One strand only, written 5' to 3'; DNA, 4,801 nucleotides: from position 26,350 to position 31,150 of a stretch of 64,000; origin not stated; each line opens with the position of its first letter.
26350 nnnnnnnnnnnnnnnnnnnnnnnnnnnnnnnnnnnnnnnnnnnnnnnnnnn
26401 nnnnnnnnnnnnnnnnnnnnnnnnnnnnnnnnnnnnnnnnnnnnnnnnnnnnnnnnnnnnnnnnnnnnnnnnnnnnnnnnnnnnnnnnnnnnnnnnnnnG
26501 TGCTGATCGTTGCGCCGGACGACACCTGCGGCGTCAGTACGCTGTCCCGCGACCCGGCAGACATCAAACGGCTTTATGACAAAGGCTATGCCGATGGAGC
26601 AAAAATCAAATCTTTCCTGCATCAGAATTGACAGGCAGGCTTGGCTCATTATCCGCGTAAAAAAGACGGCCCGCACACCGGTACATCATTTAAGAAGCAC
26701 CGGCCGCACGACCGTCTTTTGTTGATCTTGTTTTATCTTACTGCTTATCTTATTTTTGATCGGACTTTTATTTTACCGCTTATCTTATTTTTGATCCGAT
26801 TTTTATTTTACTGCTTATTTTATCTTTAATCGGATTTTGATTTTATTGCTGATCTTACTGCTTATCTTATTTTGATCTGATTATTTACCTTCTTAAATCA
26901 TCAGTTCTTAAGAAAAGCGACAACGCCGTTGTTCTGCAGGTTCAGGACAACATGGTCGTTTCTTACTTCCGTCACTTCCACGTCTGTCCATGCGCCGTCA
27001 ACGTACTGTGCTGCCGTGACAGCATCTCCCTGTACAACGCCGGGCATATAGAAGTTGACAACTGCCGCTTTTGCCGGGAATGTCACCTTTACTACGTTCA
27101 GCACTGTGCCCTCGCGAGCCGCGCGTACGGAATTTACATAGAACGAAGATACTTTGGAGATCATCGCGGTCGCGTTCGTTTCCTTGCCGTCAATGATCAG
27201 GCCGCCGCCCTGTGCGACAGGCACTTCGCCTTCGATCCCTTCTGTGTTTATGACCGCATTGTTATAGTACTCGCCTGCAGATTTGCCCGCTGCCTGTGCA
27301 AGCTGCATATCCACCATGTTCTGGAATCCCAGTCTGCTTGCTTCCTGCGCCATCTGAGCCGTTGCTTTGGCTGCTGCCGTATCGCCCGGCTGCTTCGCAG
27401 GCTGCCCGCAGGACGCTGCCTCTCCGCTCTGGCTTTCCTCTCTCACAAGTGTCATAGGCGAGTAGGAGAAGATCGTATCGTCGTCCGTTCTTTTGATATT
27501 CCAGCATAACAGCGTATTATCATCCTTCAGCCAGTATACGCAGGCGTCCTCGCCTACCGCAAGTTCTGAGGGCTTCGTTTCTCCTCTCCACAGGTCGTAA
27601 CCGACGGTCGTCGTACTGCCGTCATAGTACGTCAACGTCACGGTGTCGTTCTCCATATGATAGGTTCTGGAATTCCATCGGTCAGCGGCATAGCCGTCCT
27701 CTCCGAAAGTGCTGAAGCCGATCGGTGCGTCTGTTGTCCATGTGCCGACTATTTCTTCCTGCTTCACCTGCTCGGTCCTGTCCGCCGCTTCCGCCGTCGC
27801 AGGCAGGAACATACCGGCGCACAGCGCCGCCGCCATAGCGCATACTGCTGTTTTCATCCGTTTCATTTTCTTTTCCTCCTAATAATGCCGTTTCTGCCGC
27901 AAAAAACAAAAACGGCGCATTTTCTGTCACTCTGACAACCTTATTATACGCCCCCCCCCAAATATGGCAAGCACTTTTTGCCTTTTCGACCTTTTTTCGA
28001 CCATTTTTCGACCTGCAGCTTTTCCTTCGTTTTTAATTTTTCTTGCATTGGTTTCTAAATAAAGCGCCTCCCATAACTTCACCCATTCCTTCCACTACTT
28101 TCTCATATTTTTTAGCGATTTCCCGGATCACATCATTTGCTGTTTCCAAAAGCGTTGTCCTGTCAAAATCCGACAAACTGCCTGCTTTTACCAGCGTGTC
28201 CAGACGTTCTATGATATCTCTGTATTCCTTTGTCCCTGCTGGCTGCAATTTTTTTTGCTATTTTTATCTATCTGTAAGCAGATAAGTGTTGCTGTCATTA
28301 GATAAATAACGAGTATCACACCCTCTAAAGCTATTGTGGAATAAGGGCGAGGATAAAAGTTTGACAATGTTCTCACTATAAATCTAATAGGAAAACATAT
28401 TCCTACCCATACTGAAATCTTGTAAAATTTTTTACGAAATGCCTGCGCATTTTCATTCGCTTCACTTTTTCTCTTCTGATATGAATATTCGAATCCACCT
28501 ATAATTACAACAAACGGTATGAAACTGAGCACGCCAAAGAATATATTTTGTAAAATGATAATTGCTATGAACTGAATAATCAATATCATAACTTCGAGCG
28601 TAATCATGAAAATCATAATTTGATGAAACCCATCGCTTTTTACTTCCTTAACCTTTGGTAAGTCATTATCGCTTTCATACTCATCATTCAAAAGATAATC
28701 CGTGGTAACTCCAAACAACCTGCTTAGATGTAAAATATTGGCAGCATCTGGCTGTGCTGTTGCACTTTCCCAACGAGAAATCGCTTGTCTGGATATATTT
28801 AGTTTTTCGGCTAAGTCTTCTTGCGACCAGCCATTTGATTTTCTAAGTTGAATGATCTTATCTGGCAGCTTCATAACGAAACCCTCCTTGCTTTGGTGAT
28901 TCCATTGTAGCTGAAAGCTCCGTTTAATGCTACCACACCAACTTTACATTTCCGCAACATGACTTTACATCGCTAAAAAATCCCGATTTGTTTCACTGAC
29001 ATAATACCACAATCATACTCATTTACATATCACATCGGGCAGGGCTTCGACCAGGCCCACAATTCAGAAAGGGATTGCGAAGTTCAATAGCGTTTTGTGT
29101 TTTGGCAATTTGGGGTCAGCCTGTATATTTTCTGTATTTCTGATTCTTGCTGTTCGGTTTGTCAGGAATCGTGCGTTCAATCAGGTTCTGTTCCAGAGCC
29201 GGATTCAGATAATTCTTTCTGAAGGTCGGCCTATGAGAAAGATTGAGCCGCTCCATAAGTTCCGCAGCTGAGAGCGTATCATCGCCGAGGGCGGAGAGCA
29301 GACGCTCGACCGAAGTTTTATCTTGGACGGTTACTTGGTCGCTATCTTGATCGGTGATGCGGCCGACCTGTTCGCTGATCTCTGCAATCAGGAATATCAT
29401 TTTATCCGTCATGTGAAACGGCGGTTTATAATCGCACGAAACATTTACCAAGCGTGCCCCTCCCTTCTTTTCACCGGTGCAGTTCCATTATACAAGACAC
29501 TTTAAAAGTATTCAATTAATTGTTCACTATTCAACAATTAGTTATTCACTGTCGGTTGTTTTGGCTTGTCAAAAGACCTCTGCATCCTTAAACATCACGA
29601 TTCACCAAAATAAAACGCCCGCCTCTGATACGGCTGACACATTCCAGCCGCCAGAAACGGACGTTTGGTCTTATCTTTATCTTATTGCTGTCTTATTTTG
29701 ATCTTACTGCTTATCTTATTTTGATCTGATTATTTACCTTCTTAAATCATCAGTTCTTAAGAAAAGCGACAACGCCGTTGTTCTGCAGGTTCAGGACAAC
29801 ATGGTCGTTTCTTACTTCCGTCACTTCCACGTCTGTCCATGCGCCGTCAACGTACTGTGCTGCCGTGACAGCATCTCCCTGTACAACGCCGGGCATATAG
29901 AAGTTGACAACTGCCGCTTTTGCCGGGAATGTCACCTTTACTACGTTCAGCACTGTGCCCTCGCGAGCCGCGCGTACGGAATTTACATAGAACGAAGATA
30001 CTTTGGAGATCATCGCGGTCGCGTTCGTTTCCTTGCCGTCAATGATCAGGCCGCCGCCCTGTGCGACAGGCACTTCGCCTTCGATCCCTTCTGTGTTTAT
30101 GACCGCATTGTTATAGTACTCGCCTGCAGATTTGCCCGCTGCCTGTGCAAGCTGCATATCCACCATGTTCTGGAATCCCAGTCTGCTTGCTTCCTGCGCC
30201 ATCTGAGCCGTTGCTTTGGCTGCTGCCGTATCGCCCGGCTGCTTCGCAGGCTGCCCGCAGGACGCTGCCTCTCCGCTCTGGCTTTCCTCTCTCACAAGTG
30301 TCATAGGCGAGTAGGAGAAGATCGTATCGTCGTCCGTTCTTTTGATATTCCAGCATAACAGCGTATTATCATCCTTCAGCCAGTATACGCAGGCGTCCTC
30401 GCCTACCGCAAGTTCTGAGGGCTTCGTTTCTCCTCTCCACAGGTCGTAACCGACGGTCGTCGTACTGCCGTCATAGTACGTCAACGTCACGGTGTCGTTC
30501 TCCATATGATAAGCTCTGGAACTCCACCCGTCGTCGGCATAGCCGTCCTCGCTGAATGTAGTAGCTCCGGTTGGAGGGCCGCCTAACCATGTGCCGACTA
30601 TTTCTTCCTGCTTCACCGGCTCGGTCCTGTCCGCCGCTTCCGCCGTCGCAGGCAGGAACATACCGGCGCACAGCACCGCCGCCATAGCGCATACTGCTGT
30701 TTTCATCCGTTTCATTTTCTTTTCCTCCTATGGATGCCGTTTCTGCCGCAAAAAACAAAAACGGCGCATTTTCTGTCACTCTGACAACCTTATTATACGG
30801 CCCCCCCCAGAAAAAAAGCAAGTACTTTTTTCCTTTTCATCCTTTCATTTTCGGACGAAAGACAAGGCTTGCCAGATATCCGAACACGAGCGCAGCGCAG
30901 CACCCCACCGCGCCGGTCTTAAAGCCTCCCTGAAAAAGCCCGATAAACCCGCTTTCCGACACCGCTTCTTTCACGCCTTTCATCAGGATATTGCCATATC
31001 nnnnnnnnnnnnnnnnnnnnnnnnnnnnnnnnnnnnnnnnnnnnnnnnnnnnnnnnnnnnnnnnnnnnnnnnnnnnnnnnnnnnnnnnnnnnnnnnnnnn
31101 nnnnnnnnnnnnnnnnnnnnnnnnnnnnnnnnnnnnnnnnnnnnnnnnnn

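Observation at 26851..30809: Duplicated secreted-protein gene differing almost only in a 75-bp N-terminal cassette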

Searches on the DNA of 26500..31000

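Call 50: search_rna_families(source=window, start=26500, end=31000, threshold=evalue, max_evalue=1)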
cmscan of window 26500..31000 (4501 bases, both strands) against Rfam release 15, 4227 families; matches with E-value up to 1: 0.
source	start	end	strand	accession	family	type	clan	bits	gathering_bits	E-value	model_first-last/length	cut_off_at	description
